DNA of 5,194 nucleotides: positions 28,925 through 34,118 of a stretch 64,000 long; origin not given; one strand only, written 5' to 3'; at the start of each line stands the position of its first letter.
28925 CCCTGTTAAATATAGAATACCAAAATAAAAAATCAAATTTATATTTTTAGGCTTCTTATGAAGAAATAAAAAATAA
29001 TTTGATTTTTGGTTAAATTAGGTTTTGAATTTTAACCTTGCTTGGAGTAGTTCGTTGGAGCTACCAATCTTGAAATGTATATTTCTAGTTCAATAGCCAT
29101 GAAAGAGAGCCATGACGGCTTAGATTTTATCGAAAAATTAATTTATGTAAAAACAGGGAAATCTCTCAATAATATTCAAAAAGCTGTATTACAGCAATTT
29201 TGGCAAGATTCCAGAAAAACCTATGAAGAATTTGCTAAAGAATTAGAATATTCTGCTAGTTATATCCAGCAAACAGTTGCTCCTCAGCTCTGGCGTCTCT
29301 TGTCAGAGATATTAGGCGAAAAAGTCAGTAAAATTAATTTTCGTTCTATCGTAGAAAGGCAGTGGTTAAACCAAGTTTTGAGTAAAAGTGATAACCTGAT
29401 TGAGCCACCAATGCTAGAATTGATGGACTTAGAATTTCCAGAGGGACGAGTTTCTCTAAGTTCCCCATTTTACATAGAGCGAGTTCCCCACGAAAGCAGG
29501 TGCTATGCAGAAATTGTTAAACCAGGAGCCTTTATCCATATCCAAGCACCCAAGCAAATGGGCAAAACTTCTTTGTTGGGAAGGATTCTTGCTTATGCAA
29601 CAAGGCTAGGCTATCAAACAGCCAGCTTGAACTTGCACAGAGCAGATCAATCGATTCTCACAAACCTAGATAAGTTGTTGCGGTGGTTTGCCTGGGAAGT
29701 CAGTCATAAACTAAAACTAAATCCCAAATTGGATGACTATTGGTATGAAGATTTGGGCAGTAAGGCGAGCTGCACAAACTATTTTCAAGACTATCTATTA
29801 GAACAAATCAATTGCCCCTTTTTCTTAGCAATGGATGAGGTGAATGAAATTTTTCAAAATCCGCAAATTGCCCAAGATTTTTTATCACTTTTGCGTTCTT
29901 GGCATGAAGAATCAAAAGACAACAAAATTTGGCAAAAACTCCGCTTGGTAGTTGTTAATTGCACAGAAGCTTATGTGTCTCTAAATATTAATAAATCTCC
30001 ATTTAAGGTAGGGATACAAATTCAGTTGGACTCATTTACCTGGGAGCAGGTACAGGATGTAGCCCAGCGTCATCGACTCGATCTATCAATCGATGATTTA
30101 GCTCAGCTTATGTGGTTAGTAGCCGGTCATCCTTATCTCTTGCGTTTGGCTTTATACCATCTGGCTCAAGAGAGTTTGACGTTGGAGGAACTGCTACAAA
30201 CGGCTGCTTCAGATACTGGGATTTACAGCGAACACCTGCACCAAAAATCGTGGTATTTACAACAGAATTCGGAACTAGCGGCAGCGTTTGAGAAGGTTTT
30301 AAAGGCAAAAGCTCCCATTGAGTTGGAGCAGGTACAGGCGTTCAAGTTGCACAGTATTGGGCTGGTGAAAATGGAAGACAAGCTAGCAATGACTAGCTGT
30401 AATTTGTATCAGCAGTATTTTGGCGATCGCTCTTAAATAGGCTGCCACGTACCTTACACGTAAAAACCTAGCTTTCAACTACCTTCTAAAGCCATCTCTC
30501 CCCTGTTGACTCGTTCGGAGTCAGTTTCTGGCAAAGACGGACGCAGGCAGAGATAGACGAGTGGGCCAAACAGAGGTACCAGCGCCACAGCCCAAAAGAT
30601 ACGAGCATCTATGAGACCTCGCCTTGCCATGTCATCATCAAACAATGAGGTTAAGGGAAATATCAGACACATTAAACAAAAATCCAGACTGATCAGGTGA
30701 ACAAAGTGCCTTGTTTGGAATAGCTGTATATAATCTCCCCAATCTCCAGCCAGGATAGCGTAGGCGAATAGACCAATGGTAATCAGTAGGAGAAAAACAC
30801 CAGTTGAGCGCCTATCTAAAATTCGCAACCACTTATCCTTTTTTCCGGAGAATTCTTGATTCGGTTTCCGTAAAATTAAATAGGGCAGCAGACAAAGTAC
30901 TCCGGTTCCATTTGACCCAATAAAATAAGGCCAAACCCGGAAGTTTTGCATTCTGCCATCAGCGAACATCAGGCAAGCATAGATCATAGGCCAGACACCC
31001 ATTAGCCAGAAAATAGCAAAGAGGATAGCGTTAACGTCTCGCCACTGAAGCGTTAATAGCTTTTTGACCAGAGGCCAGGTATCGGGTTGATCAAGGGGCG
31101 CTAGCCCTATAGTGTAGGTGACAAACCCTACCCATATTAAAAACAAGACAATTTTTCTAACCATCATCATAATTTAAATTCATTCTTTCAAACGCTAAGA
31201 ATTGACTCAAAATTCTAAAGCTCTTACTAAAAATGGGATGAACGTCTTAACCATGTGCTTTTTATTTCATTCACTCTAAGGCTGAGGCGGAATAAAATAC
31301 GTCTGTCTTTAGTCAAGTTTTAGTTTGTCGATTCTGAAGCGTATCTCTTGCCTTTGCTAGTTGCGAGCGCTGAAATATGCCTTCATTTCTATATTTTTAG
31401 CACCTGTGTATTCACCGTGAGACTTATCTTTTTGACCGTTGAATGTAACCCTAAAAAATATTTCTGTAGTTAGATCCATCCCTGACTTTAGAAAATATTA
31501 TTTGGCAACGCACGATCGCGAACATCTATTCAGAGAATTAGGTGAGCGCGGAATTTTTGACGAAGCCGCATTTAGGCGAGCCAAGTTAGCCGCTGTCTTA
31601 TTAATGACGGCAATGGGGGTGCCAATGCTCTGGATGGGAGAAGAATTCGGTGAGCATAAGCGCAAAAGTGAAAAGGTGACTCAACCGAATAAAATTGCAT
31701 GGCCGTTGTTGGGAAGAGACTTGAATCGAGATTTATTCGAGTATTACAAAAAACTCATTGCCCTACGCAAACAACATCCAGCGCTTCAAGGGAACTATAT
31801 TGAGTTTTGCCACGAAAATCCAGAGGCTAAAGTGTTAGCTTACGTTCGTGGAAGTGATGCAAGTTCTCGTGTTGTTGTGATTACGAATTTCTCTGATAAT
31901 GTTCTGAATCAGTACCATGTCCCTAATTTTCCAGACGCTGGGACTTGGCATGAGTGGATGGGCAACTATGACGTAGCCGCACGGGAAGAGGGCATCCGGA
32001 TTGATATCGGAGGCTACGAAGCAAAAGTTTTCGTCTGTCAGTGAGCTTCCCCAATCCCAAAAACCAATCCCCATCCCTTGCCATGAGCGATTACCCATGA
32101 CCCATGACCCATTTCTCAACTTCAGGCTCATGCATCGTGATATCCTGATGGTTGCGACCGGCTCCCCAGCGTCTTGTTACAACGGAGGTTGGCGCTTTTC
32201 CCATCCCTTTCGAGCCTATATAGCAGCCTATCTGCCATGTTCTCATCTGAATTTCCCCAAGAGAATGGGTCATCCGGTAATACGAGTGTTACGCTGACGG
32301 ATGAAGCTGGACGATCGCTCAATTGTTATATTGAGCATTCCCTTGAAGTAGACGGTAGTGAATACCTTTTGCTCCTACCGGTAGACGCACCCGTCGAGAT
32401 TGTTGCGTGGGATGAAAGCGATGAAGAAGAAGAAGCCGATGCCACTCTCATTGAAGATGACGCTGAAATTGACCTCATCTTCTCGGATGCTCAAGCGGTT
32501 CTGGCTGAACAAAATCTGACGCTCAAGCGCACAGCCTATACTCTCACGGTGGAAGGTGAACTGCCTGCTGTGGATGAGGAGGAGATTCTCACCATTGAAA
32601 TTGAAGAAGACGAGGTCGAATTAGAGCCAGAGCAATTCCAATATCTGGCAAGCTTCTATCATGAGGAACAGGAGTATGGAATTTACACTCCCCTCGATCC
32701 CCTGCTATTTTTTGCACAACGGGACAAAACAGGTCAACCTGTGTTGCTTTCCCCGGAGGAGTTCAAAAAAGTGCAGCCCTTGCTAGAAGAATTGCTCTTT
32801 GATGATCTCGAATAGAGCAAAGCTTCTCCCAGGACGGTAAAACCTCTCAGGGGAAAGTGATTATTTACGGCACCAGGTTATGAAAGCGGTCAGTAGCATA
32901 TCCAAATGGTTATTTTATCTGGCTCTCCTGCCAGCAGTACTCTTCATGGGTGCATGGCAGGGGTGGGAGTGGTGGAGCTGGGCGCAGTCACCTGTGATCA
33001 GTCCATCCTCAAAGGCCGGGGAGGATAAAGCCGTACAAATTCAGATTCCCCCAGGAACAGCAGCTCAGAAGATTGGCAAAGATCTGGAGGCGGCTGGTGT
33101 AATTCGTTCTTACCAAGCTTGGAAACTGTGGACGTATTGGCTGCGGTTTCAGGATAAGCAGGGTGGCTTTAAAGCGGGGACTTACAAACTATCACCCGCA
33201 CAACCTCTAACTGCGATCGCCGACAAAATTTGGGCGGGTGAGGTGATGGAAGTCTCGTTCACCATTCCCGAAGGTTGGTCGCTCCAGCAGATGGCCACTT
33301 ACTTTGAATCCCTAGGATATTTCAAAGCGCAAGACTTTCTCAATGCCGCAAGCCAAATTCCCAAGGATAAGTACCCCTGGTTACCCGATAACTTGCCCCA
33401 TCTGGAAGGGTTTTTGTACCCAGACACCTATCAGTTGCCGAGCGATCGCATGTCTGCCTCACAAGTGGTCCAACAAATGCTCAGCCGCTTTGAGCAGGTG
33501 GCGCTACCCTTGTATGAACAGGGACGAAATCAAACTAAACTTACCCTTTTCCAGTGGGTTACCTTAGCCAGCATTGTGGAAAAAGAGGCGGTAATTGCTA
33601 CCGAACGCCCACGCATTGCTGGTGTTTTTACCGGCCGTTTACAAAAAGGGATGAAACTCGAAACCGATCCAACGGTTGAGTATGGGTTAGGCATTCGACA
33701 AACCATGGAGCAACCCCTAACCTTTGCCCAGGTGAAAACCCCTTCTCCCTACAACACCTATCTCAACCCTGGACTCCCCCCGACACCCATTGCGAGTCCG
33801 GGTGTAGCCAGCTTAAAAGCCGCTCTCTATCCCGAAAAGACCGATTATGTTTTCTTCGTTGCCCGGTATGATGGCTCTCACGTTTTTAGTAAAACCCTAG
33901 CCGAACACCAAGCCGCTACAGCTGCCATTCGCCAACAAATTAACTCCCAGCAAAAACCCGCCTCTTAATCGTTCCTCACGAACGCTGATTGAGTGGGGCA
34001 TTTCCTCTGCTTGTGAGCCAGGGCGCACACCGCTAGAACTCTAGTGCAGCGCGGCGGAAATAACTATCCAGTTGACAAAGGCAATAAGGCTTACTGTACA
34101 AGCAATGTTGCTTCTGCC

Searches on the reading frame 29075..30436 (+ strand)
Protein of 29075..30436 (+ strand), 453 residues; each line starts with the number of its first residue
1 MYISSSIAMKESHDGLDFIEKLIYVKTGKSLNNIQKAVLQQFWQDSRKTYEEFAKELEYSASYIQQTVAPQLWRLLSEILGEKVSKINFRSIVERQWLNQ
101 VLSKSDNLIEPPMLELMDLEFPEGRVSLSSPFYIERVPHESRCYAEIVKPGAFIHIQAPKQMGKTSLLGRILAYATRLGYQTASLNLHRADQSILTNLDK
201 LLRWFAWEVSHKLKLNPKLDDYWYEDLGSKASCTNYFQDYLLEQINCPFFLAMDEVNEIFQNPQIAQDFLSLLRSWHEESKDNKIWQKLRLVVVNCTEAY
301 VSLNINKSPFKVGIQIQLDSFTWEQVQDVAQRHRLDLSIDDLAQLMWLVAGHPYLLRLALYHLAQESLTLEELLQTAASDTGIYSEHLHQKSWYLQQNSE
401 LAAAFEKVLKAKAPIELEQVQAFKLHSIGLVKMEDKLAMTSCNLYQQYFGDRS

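Call 6: search_protein_families(library=pfam, proteins=[window:29075-30436:+], max_evalue=0.01)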
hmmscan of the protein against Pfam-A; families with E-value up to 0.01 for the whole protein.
window:29075-30436:+ (453 aa): 1 family
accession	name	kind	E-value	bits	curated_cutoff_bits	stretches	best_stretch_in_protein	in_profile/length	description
PF14516.12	AAA_35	-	8.7e-145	482.1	27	1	121-450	1-330/331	AAA-like domain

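Call 17: find_encoding_contigs(protein=window:29075-30436:+, flank=10000, max_places=10)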
Protein window:29075-30436:+ (453 aa): no gene with exactly this product is on record in the collection.

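Call 39: search_protein_families(library=ncbifam, proteins=[window:29075-30436:+], max_evalue=0.001)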
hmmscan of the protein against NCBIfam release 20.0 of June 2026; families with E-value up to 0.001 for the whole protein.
window:29075-30436:+ (453 aa): 0 families

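Call 40: search_protein_families(library=padloc, proteins=[window:29075-30436:+], max_evalue=0.001)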
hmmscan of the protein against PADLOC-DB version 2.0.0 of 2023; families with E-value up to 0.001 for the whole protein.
window:29075-30436:+ (453 aa): 0 families

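Call 76: find_homologous_proteins(query=window:29075-30436:+, max_evalue=1e-20)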
Query window:29075-30436:+ (453 aa): 3826 proteins with E <= 1e-20 among 8000 candidates; the best 120 are listed.
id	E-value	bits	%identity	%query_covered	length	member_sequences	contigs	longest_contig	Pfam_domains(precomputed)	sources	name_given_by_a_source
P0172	1.7e-296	1001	100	98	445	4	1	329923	PF26355.1,PF14516.13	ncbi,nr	ncbi:AAA-like domain-containing protein [Microcoleus sp. FACHB-53]|nr:AAA-like domain-containing pro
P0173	2.4e-263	892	88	98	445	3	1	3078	PF26355.1,PF14516.13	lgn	-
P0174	1.5e-257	872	86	100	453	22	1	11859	PF26355.1,PF14516.13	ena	-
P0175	1.1e-252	856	86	98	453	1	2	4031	PF26355.1,PF14516.13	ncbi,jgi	jgi:hypothetical protein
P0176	1.1e-249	847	84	98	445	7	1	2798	PF26355.1,PF14516.13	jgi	jgi:hypothetical protein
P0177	4.5e-248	841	83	99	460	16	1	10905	PF26355.1,PF14516.13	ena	-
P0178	1.5e-244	830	81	100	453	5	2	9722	PF26355.1,PF14516.13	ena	-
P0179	1.8e-244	829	84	98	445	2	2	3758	PF26355.1,PF14516.13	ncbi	-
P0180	3.9e-244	828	84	98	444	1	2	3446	PF26355.1,PF14516.13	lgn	-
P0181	2.3e-233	793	79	98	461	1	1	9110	PF24883.3,PF26355.1,PF14516.13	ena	-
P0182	1.9e-204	697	64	98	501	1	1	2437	PF26355.1,PF13401.13,PF14516.13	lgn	-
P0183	8.2e-188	643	61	98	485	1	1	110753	PF26355.1,PF14516.13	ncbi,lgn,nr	ncbi:MAG: AAA-like domain-containing protein [Aulosira sp. DedQUE10]|nr:AAA-like domain-containing p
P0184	2.0e-186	638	60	98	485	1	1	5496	PF26355.1,PF14516.13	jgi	jgi:AAA-like domain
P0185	4.0e-186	637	60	98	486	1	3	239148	PF26355.1,PF14516.13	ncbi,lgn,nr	ncbi:MAG: AAA-like domain-containing protein [Aulosira sp. ZfuVER01]|nr:AAA-like domain-containing p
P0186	1.1e-185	636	62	97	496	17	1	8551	PF26355.1,PF04545.23,PF13401.13,PF14516.13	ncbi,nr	ncbi:MAG: hypothetical protein F6K56_02455 [Moorea sp. SIO3G5]|nr:hypothetical protein [Moorena sp. 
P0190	1.6e-184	632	61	98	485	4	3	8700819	PF26355.1,PF14516.13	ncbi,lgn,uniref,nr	ncbi:hypothetical protein NIES37_16950 [Tolypothrix tenuis PCC 7101]|uniref:vWA-MoxR associated prot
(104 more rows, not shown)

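Call 77: find_encoding_contigs(protein=P0174, flank=10000, max_places=3)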
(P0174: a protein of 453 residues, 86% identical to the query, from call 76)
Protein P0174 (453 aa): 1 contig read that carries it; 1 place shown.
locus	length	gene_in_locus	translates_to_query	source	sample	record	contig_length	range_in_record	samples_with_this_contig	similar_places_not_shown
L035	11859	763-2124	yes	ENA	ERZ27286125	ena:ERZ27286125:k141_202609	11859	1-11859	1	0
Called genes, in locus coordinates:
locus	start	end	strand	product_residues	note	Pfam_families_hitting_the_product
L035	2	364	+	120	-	?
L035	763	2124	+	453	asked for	PF26355:HTH_VMAP-M9, PF14516:AAA_35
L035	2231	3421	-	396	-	PF14361:RsbRD_N, PF00512:HisKA, PF02518:HATPase_c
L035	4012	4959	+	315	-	PF03747:ADP_ribosyl_GH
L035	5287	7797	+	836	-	PF07697:7TMR-HDED, PF07698:7TM-7TMR_HD, PF01966:HD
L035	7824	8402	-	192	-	PF13328:HD_4, PF01966:HD (weak)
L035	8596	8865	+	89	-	-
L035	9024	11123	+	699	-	PF03190:Thioredox_DsbH, PF13899:Thioredoxin_7, PF13098:Thioredoxin_2 (faint)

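Call 78: find_encoding_contigs(protein=P0177, flank=10000, max_places=3)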
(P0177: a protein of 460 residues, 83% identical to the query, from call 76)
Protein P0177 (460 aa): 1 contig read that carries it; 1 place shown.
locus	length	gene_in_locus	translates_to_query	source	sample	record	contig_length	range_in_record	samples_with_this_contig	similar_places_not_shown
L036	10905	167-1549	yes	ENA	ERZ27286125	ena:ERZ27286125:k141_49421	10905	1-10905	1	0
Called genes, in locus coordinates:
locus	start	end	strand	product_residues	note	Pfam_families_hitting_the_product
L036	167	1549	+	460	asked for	PF26355:HTH_VMAP-M9, PF14516:AAA_35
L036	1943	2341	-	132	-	PF02675:AdoMet_dc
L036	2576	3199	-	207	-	-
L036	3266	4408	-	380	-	PF08240:ADH_N, PF16912:Glu_dehyd_C (faint), PF00107:ADH_zinc_N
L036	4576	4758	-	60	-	-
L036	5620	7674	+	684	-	PF00072:Response_reg, PF13188:PAS_8 (weak), PF13426:PAS_9 (faint), PF00512:HisKA, PF02518:HATPase_c, PF00072:Response_reg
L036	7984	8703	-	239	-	PF10016:DUF2259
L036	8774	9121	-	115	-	PF00226:DnaJ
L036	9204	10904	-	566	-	?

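Call 80: find_encoding_contigs(protein=P0190, flank=10000, max_places=2)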
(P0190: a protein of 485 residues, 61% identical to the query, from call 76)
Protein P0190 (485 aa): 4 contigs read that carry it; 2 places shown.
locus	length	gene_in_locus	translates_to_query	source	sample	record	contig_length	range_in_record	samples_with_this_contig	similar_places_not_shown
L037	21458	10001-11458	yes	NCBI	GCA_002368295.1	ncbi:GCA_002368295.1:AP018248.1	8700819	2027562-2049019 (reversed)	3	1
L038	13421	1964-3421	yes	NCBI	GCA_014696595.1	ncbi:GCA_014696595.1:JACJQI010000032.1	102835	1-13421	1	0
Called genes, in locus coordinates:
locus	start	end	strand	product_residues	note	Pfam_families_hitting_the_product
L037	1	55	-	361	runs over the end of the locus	PF01547:SBP_bac_1, PF13416:SBP_bac_8, PF13343:SBP_bac_6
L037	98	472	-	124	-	PF05635:23S_rRNA_IVP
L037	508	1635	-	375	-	PF00005:ABC_tran, PF13304:AAA_21 (faint), PF08402:TOBE_2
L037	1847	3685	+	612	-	PF03717:PBP_dimer, PF00905:Transpeptidase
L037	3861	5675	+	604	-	PF03717:PBP_dimer, PF00905:Transpeptidase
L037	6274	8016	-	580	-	PF01609:DDE_Tnp_1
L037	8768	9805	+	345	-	-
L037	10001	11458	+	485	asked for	PF26355:HTH_VMAP-M9, PF14516:AAA_35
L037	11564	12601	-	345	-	PF01740:STAS, PF13466:STAS_2, PF02397:Bac_transf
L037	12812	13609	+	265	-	PF13353:Fer4_12 (weak), PF04055:Radical_SAM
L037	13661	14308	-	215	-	PF11780:DUF3318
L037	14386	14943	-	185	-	-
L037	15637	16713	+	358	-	PF00497:SBP_bac_3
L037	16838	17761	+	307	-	PF00528:BPD_transp_1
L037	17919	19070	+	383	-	PF00528:BPD_transp_1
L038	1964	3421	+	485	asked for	PF26355:HTH_VMAP-M9, PF14516:AAA_35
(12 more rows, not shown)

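Call 81: find_encoding_contigs(protein=P0183, flank=10000, max_places=2)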
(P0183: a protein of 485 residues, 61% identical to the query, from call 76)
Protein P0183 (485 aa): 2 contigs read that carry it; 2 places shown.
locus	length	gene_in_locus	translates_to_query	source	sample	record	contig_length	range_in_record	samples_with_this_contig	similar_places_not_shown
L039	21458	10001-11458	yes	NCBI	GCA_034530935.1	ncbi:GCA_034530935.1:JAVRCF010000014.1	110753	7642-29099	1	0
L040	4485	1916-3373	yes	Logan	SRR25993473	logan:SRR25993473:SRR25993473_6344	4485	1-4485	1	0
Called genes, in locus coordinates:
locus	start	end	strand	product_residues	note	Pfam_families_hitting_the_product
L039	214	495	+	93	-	-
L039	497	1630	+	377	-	PF13676:TIR_2, PF05419:GUN4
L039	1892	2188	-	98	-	-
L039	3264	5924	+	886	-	PF11791:Aconitase_B_N, PF06434:Aconitase_2_N, PF00330:Aconitase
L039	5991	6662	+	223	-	PF07510:GmrSD_C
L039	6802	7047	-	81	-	PF01381:HTH_3 (weak)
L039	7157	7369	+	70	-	-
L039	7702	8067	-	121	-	-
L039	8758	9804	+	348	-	-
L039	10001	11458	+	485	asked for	PF26355:HTH_VMAP-M9, PF14516:AAA_35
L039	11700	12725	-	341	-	PF01740:STAS, PF13466:STAS_2, PF02397:Bac_transf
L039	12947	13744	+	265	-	PF04055:Radical_SAM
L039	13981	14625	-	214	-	PF11780:DUF3318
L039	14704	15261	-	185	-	-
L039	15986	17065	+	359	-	PF00497:SBP_bac_3, PF09084:NMT1 (faint)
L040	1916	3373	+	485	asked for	PF26355:HTH_VMAP-M9, PF14516:AAA_35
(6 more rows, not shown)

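Call 86: search_solved_structures(query=A7, max_evalue=1)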
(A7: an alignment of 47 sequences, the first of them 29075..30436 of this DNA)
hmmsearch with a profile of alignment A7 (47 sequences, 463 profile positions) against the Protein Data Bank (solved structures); distinct sequences matched with E-value up to 1: 10.
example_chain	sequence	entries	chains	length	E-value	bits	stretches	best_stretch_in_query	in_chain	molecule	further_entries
3cmu_A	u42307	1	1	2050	9.3e-07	31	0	158-197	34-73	Protein recA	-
3cmt_A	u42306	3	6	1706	1.5e-05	27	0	158-197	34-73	Protein recA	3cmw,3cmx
3cmv_A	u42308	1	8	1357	0.00028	22.8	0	158-197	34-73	Protein recA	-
5i8l_A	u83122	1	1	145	0.0072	18.2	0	7-60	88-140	Lysozyme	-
1w5s_A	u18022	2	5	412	0.036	15.9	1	254-345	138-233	ORIGIN RECOGNITION COMPLEX SUBUNIT 2 ORC2 | ORC2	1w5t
4a1f_A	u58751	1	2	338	0.051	15.4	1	151-201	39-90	REPLICATIVE DNA HELICASE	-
8ewf_E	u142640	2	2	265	0.078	14.8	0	383-412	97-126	Chimeric MXRA8 receptor: D1 from Duck MXRA8 and D2 from Mouse MXRA8 | DuD1MoD2 chimeric MXRA8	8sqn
4zc0_A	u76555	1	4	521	0.094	14.5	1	151-202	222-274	Replicative DNA helicase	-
4wwr_B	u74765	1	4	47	0.75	11.5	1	62-97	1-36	Ubiquitin-like protein 4A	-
8dan_C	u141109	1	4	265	0.85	11.4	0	383-412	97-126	Matrix remodeling-associated protein 8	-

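Call 94: predict_structure(alignment_id=A7)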
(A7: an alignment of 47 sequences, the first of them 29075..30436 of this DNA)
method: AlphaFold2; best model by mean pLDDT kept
length: 453 residues; sequences in the alignment: 47
mean_pLDDT: 87.4   pTM: 0.70
mean pLDDT of the five models: 87.4, 87.2, 85.8, 85.7, 83.0
residues with pLDDT >= 90: 290; 70-90: 125; 50-70: 13; < 50: 25
segments of 3 or more residues with pLDDT < 50: 1-12, 104-115
pLDDT, mean of each block of 10 residues (from residue 1): 32 72 76 89 86 85 90 91 89 80 42 54 79 90 96 94 92 95 93 94 97 95 92 97 95 93 92 95 96 89 74 91 94 92 96 95 92 93 92 92 96 94 92 93 95 63
secondary structure, 60 per line:
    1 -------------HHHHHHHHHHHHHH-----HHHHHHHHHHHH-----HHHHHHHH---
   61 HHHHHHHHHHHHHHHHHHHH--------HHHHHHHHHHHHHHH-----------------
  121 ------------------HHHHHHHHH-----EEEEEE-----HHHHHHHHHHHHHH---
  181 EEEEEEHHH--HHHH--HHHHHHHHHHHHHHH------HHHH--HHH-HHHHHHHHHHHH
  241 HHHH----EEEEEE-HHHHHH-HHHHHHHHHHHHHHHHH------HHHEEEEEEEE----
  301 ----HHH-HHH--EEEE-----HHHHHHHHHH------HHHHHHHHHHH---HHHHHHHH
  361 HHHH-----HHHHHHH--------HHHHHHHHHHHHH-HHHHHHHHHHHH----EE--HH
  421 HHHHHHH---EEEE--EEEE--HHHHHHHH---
elements in order: H14-27 H33-44 H50-57 H61-80 H89-103 H139-147 E153-158 H164-177 E181-186 H192-195 H198-212 H219-222 H229-244 E249-254 H256-261 H263-279 E289-296 E314-317 H323-332 H339-349 H353-364 H370-376 H385-397 H399-410 H419-427 E431-434 E437-440 H443-450

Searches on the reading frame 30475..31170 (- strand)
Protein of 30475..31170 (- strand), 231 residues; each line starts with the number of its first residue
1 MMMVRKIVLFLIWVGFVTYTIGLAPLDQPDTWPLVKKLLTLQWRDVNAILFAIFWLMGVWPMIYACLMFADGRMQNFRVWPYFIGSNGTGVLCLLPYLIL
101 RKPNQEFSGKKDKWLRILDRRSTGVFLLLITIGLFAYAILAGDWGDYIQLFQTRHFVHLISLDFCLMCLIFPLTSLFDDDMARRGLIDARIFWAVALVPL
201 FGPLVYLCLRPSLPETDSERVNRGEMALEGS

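Call 6: search_protein_families(library=pfam, proteins=[window:30475-31170:-], max_evalue=0.01)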
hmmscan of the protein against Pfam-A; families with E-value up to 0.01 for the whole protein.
window:30475-31170:- (231 aa): 0 families

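Call 40: search_protein_families(library=padloc, proteins=[window:30475-31170:-], max_evalue=0.001)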
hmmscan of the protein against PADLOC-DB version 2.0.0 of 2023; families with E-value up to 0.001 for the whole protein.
window:30475-31170:- (231 aa): 0 families

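Call 59: search_protein_families(library=pfam, proteins=[window:30475-31170:-], max_evalue=10)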
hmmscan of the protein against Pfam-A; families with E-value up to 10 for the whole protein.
window:30475-31170:- (231 aa): 1 family
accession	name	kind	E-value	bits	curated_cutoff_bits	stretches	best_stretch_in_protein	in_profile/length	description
PF13396.11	PLDc_N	-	0.043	14.2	23.3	1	190-210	19-41/42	Phospholipase_D-nuclease N-terminal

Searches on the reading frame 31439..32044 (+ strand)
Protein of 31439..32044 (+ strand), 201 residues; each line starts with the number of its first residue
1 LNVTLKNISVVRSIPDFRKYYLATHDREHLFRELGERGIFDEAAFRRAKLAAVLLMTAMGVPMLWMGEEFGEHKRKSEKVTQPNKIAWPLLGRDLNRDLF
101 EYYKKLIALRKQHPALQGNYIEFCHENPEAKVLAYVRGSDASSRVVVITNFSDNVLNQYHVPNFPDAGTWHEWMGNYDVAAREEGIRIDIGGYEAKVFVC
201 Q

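Call 30: search_protein_families(library=pfam, proteins=[window:31439-32044:+], max_evalue=0.001)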
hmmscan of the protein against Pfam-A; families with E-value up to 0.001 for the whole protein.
window:31439-32044:+ (201 aa): 3 families
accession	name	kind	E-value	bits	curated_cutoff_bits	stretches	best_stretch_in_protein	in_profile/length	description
PF00128.31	Alpha-amylase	-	2.1e-08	34.3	22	1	17-83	306-369/446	Alpha amylase, catalytic domain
PF02806.24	Alpha-amylase_C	-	1.7e-07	31.9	21.2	1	126-176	5-52/95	Alpha amylase, C-terminal all-beta domain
PF11941.14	DUF3459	-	6.4e-06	26.9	22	1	102-157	1-54/90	Domain of unknown function (DUF3459)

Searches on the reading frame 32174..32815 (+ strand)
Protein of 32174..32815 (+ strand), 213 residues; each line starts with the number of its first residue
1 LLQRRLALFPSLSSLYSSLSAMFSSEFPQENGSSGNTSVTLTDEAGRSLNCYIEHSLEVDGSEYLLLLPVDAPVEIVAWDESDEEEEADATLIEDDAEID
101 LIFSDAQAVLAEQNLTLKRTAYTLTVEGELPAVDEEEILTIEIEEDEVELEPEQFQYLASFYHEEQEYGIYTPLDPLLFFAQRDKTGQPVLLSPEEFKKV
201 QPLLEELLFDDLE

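Call 30: search_protein_families(library=pfam, proteins=[window:32174-32815:+], max_evalue=0.001)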
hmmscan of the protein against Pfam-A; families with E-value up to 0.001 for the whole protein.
window:32174-32815:+ (213 aa): 2 families
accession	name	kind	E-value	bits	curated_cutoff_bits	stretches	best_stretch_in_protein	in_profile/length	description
PF12527.13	DUF3727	-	6.2e-41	139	23.8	1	114-210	1-96/97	Protein of unknown function (DUF3727)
PF06949.16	DUF1292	-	6e-11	43.5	24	1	44-110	1-74/75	Protein of unknown function (DUF1292)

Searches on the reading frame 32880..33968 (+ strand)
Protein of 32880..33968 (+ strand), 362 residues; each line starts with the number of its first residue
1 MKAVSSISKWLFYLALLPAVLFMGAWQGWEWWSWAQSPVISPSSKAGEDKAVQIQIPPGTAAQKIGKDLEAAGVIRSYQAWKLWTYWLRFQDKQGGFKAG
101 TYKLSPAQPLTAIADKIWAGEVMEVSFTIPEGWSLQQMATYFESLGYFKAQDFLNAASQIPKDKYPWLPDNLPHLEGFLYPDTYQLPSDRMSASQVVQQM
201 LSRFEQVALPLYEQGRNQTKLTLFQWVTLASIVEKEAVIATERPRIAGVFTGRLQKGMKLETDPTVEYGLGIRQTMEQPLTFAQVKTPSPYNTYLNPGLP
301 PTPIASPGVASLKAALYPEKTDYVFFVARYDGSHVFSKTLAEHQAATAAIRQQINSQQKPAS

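Call 30: search_protein_families(library=pfam, proteins=[window:32880-33968:+], max_evalue=0.001)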
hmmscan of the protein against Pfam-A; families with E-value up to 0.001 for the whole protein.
window:32880-33968:+ (362 aa): 1 family
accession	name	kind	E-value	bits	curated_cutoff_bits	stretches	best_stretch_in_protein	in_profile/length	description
PF02618.21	YceG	-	5.8e-86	288.8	32.4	1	54-347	1-273/275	YceG-like family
